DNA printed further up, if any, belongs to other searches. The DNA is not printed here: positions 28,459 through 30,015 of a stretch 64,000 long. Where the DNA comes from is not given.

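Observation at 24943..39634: Amine-tailoring enzyme set inside a glycan export locus: three decarboxylases, a GS-family ligase, an SHMT-like enzyme, a class-IV aminotransferase and two methyltransferases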

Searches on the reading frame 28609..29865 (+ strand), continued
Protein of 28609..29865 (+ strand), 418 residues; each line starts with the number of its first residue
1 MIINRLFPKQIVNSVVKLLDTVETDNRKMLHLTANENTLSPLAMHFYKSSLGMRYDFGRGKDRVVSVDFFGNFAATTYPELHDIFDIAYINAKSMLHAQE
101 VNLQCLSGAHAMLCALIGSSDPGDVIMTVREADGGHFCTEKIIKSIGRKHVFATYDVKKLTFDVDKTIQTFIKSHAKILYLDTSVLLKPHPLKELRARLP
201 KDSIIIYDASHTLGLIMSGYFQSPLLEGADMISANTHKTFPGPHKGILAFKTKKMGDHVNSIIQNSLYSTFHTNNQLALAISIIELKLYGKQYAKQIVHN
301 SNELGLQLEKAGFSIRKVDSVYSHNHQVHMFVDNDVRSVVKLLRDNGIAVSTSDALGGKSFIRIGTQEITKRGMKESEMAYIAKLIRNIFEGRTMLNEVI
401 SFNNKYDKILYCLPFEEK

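Call 37: search_protein_families(library=ncbifam, proteins=[L005:8927-9964:+, L005:7687-8919:+, L007:8692-9927:+, L041:8977-9843:+, L041:11083-11988:+, L041:11983-12882:-, L041:12970-13956:-, L006:11263-11742:+, L007:5970-6920:-, L007:828-2615:+], max_evalue=0.000001)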
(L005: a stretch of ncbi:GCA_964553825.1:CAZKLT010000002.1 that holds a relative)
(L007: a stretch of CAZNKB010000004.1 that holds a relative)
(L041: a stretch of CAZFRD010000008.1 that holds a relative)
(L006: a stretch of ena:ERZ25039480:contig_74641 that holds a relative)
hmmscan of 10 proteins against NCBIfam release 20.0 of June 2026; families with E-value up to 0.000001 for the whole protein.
L005:8927-9964:+ (345 aa): 43 families (the best 25 are shown)
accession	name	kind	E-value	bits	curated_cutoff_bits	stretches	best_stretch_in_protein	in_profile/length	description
TIGR01141.1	hisC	equivalog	3.3e-60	203.8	276.55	1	3-336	21-348/349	histidinol-phosphate transaminase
NF003496.0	PRK05166.1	equivalog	1.7e-44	152.1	540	1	7-337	41-369/373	histidinol-phosphate transaminase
NF002878.0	PRK03321.1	subfamily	4.1e-41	140.9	374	1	4-338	24-349/352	histidinol-phosphate transaminase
NF002877.0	PRK03317.1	equivalog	1.7e-37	129.1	409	1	29-340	61-369/374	histidinol-phosphate transaminase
TIGR01140.1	L_thr_O3P_dcar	equivalog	1.1e-35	123.4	290.55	1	26-332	36-328/331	threonine-phosphate decarboxylase CobD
NF002726.0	PRK02610.1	equivalog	1.7e-30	106.2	391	1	55-334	90-365/374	histidinol-phosphate transaminase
NF006014.0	PRK08153.1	equivalog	3.3e-30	105.2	510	1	9-334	40-360/370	pyridoxal phosphate-dependent aminotransferase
NF006580.0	PRK09105.1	subfamily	4.1e-27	95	444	1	3-337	47-370/375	pyridoxal phosphate-dependent aminotransferase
NF051461.1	pyoverd_PtaA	equivalog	6.2e-24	84.4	500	1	3-333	35-355/359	pyoverdine biosynthesis transaminase PtaA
NF041364.1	GntC_guanitoxin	equivalog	2.4e-20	72.8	415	1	55-322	59-340/356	guanitoxin biosynthesis PLP-dependent (S)-gamma-hydroxy-L-arginine cyclodehydratase GntC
NF005915.1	PRK07908.1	equivalog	6.7e-20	71.7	360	1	16-303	25-295/332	Rv2231c family histidinol phosphate aminotransferase CobC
NF005305.0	PRK06836.1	equivalog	1.2e-19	70.8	376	1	49-255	89-299/396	pyridoxal phosphate-dependent aminotransferase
NF006225.0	PRK08354.1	equivalog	5.9e-19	68.6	288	1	58-336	62-314/318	putative aminotransferase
NF053748.1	bifunc_CobBC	exception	3.5e-17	62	950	1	15-294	492-755/797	bifunctional hydrogenobyrinic acid a,c-diamide synthase/histidinol phosphate aminotransferase CobBC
NF005021.0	PRK06425.1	equivalog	9.3e-14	51.3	353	1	123-327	114-320/335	histidinol-phosphate aminotransferase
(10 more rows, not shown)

L005:7687-8919:+ (410 aa): 7 families
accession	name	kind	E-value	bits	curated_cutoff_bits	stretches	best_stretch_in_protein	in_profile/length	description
TIGR01048.1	lysA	equivalog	2.2e-46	158.2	297.9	1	37-398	17-383/417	diaminopimelate decarboxylase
TIGR03099.1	dCO2ase_PEP1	hypoth_equivalog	5.2e-33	114.7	478.45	1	40-406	20-393/398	pyridoxal-dependent decarboxylase, exosortase A system-associated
NF041039.1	FslC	exception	1.2e-32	113.2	500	1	41-406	24-400/418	rhizoferrin biosystnesis N-citrylornithine decarboxylase FslC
NF052544.1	OrLyDeCDokD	equivalog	5.9e-24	84.5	700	1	37-311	34-321/461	ornithine/lysine decarboxylase DokD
NF003763.0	PRK05354.1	equivalog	9.8e-20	70.6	369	1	97-319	128-366/636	biosynthetic arginine decarboxylase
TIGR01273.1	speA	equivalog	2.7e-19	69.1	624.1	1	97-318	120-357/624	arginine decarboxylase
NF006515.0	PRK08961.1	equivalog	4.8e-19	67.8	802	1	43-399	501-848/861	bifunctional aspartate kinase/diaminopimelate decarboxylase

L007:8692-9927:+ (411 aa): 7 families
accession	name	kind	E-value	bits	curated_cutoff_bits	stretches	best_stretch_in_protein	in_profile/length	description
TIGR01048.1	lysA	equivalog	2.6e-49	167.9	297.9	1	44-400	24-384/417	diaminopimelate decarboxylase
NF041039.1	FslC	exception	2.5e-38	132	500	1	44-407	27-400/418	rhizoferrin biosystnesis N-citrylornithine decarboxylase FslC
TIGR03099.1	dCO2ase_PEP1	hypoth_equivalog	1e-26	93.9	478.45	1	41-394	21-380/398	pyridoxal-dependent decarboxylase, exosortase A system-associated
NF006515.0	PRK08961.1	equivalog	6e-19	67.5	802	1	42-402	500-850/861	bifunctional aspartate kinase/diaminopimelate decarboxylase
TIGR01273.1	speA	equivalog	2.5e-18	65.9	624.1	1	99-317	122-355/624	arginine decarboxylase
NF052544.1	OrLyDeCDokD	equivalog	5.4e-18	64.8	700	1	44-314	41-323/461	ornithine/lysine decarboxylase DokD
NF003763.0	PRK05354.1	equivalog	1.2e-16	60.4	369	1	98-314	129-360/636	biosynthetic arginine decarboxylase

L041:8977-9843:+ (288 aa): 1 family
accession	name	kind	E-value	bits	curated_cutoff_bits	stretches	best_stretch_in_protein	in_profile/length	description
TIGR04321.1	spiroSPASM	subfamily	1.7e-08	33.6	250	0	8-119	238-351/510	spiro-SPASM protein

L041:11083-11988:+ (301 aa): 0 families

L041:11983-12882:- (299 aa): 2 families
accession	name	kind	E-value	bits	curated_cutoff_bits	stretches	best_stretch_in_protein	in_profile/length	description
TIGR00364.1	TIGR00364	equivalog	6.9e-10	38.8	150.3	1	56-261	2-201/201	7-cyano-7-deazaguanine synthase QueC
NF041925.1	QatC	equivalog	1.3e-07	30.9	280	0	247-290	297-340/398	Qat anti-phage system QueC-like protein QatC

L041:12970-13956:- (328 aa): 0 families

L006:11263-11742:+ (159 aa): 0 families

L007:5970-6920:- (316 aa): 9 families
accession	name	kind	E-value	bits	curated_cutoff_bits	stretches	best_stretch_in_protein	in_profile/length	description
TIGR03965.1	mycofact_glyco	equivalog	1.1e-15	57.5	280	1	12-110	74-175/467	mycofactocin biosynthesis glycosyltransferase MftF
NF041875.1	EPS_EpsD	equivalog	2.5e-15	56.7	370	1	14-222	1-208/325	exopolysaccharide biosynthesis glycosyltransferase EpsD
NF038302.1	EPS_HpsE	equivalog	1.2e-12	47.4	300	1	14-221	3-223/307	hormogonium polysaccharide biosynthesis glycosyltransferase HpsE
TIGR04283.1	glyco_like_mftF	equivalog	5.1e-11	42.6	182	1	14-235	1-201/221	TIGR04283 family arsenosugar biosynthesis glycosyltransferase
NF038299.1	EPS_HpsN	equivalog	9.4e-10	38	425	1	12-127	1-119/317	hormogonium polysaccharide biosynthesis glycosyltransferase HpsN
NF007482.0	PRK10073.1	equivalog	2.1e-09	36.9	423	1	11-117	5-113/334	glycosyltransferase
NF047683.1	TeichurnBiosyTuaG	equivalog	5e-08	32.9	400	1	11-109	5-106/252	teichuronic acid biosynthesis protein TuaG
NF041394.1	GtaseAglG_Halo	equivalog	2.9e-07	30.1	440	1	14-222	3-217/304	glucosyl-dolichyl phosphate glucuronosyltransferase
NF050050.1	ProtGlycPglI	equivalog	9.8e-07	28.4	500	0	12-109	2-103/306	GalNAc(5)-diNAcBac-PP-undecaprenol beta-1,3-glucosyltransferase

L007:828-2615:+ (595 aa): 4 families
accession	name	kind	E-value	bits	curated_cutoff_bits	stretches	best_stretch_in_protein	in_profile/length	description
TIGR00696.1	wecG_tagA_cpsF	superfamily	7.4e-51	172.4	69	1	58-231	5-175/178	WecB/TagA/CpsF family glycosyltransferase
NF041872.1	EPS_EpsA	equivalog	8e-47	159.8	500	1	7-242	21-256/265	exopolysaccharide biosynthesis glycosyltransferase EpsA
NF041710.1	UDPacetylman_taseTarA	equivalog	4.2e-29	101.7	350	1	5-238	10-238/247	N-acetylglucosaminyldiphosphoundecaprenol N-acetyl-beta-D-mannosaminyltransferase TarA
NF002980.1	PRK03692.1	equivalog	5.9e-26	91.4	323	1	38-230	38-227/240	lipopolysaccharide N-acetylmannosaminouronosyltransferase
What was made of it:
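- That family acts on phosphorylated amino alcohols or amino acids (call 37).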

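Call 49: find_related_loci(query=A3, collection=metagenome_contigs, flank=10000)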
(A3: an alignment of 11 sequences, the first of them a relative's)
Query A3 (418 aa) in metagenome_contigs; peptide patterns used: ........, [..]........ (x = any residue, [..] = any of these).
59 stretches matched a pattern; 19 encode a relative of the query (tblastn E <= 1e-3); 19 distinct loci.
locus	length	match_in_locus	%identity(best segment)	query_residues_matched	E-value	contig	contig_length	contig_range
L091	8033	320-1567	65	1-416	0e+0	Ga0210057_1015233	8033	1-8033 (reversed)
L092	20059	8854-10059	48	13-411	5e-119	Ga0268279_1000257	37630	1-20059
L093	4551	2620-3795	46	23-413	2e-108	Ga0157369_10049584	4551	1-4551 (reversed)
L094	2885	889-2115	45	11-413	5e-110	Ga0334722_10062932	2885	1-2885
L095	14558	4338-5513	41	22-411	1e-97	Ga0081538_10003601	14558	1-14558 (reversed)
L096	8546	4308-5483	40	22-411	8e-97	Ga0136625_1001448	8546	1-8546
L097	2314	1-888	46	122-413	1e-86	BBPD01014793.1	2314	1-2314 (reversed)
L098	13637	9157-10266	37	26-390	5e-73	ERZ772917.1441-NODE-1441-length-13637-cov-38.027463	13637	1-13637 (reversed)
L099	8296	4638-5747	36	26-390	2e-71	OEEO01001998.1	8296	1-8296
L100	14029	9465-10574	36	26-390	9e-72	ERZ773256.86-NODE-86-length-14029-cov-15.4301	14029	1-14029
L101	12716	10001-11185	45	23-413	4e-108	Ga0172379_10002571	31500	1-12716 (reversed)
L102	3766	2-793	45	152-411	1e-68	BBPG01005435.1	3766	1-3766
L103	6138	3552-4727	28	11-402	2e-49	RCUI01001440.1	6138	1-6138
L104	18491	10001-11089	30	30-392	2e-49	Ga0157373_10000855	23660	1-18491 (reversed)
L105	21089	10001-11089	30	30-392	4e-49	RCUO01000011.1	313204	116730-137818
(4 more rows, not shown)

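Call 71: search_protein_families(library=pfam, proteins=[L012:6306-7322:+, L012:7319-8116:+, L012:8130-8942:+, L012:8943-9977:+, L012:10004-11284:+, L012:11293-12546:+, L012:12554-13150:+, L012:13140-14312:+, L012:14313-14900:+, L012:3741-4532:+], max_evalue=0.0001)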
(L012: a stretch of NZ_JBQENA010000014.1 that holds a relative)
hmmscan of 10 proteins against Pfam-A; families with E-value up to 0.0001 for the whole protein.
L012:6306-7322:+ (338 aa): 2 families
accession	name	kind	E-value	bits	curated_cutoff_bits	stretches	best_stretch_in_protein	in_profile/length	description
PF00005.33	ABC_tran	-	6.4e-25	88.8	25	1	44-188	1-136/137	ABC transporter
PF13304.12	AAA_21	-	5.6e-11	43.5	27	1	156-220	233-299/304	AAA domain, putative AbiEii toxin, Type IV TA system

L012:7319-8116:+ (265 aa): 1 family
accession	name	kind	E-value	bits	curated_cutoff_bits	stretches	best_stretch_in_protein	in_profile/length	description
PF06182.17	ABC2_membrane_6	-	7.1e-22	78.7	22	1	34-262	3-227/229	ABC-2 family transporter protein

L012:8130-8942:+ (270 aa): 1 family
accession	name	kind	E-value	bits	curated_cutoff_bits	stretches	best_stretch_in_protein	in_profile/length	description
PF06182.17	ABC2_membrane_6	-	5.4e-49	167.5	22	1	45-269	5-229/229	ABC-2 family transporter protein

L012:8943-9977:+ (344 aa): 4 families
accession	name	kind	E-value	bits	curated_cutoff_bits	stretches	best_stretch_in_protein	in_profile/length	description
PF00535.33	Glycos_transf_2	-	8.3e-29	101.1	23.3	1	16-141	1-128/168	Glycosyl transferase family 2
PF10111.15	Glyco_tranf_2_2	-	7.7e-16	58.8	27.3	1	16-114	1-104/276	Glycosyltransferase like family 2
PF13641.12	Glyco_tranf_2_3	-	9e-13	49.2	27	1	15-283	3-222/230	Glycosyltransferase like family 2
PF02709.20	Glyco_transf_7C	-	2.5e-05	24.2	23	1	208-265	11-71/78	N-terminal domain of galactosyltransferase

L012:10004-11284:+ (426 aa): 1 family
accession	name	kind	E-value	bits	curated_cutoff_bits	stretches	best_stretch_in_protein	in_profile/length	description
PF00464.25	SHMT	-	1.3e-23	83.8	27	1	29-386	20-399/399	Serine hydroxymethyltransferase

L012:11293-12546:+ (417 aa): 1 family
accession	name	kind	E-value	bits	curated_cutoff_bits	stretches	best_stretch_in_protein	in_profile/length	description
PF00155.27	Aminotran_1_2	-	1.4e-20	74.2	19.7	1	32-412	4-361/361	Aminotransferase class I and II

L012:12554-13150:+ (198 aa): 3 families
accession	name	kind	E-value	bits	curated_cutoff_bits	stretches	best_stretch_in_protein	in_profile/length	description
PF13419.12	HAD_2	-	4.5e-13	50.1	23.8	1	73-181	66-176/178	Haloacid dehalogenase-like hydrolase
PF00702.32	Hydrolase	-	1.2e-07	32.7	26.4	1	3-176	1-190/191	haloacid dehalogenase-like hydrolase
PF03031.24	NIF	-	1.3e-05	25.4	21.8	1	88-196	41-146/160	NLI interacting factor-like phosphatase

L012:13140-14312:+ (390 aa): 10 families
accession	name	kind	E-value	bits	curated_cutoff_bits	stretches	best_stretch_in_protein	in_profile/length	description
PF00535.33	Glycos_transf_2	-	9.2e-18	65.2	23.3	1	14-133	1-129/168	Glycosyl transferase family 2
PF07719.23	TPR_2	-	1.8e-11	43.6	27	0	275-304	3-32/34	Tetratricopeptide repeat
PF00515.34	TPR_1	-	8.3e-10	38.5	27.8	0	217-237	14-34/34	Tetratricopeptide repeat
PF13424.12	TPR_12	-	2.7e-08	34.3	30.1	0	218-267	24-74/77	Tetratricopeptide repeat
PF13428.12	TPR_14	-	6.6e-08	32.9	23.5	0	240-281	3-43/44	Tetratricopeptide repeat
PF13181.12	TPR_8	-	1e-07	32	25.7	0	274-304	2-32/34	Tetratricopeptide repeat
PF13704.12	Glyco_tranf_2_4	-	1.4e-07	32.3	27.5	1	20-100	1-89/98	Glycosyl transferase family 2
PF25062.1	ARM_TT21_N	-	1.5e-06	28.5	40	0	256-356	84-179/222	Tetratricopeptide repeat protein 21 N-terminal ARM repeat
PF13374.12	TPR_10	-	7.6e-06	26.2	27.5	0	244-266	8-30/42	Tetratricopeptide repeat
PF14559.12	TPR_19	-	4.3e-05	24.2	25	0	219-271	6-58/68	Tetratricopeptide repeat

L012:14313-14900:+ (195 aa): 1 family
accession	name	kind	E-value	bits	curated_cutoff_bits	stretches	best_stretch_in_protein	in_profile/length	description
PF00925.25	GTP_cyclohydro2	-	3.6e-37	127.9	23.3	1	6-167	5-164/165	GTP cyclohydrolase II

L012:3741-4532:+ (263 aa): 3 families
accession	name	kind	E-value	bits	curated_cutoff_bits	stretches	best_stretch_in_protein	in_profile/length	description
PF00588.24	SpoU_methylase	-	1.5e-37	129.3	29.7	1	116-254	3-142/142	SpoU rRNA Methylase family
PF22435.1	MRM3-like_sub_bind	-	1.1e-23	83.8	27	1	8-96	1-84/84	MRM3-like substrate binding domain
PF08032.17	SpoU_sub_bind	-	1.7e-06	28.7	22.8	1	30-102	1-74/76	RNA 2'-O ribose methyltransferase substrate binding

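Call 88: predict_structure(alignment_id=A1)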
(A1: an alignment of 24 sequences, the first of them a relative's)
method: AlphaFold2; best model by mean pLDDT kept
length: 418 residues; sequences in the alignment: 24
mean_pLDDT: 93.3   pTM: 0.92
mean pLDDT of the five models: 93.3, 92.2, 92.0, 92.0, 90.7
residues with pLDDT >= 90: 353; 70-90: 49; 50-70: 13; < 50: 3
segments of 3 or more residues with pLDDT < 50: 1-3
pLDDT, mean of each block of 10 residues (from residue 1): 63 94 95 94 95 83 78 84 96 98 93 95 97 92 95 94 97 98 94 98 97 98 98 96 96 96 73 90 98 98 99 96 97 94 98 88 97 97 98 98 95 88
secondary structure, 60 per line:
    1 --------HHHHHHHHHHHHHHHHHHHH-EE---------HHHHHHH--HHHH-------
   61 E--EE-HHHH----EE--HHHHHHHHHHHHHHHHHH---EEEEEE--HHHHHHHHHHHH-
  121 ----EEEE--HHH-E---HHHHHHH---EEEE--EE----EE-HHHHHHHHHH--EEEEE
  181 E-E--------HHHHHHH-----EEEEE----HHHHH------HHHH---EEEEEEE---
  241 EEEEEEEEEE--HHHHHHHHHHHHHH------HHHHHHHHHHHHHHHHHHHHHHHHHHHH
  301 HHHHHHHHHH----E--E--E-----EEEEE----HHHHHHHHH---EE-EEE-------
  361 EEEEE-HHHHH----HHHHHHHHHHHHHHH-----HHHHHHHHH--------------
elements in order: H9-28 H41-47 H50-53 H67-70 H79-96 E100-105 H108-119 E125-128 H139-145 E149-152 H164-173 E176-181 H192-198 E204-208 H213-217 H224-227 E231-237 E241-250 H253-266 H273-310 E327-331 H336-344 E351-353 E361-365 H367-371 H376-390 H396-404
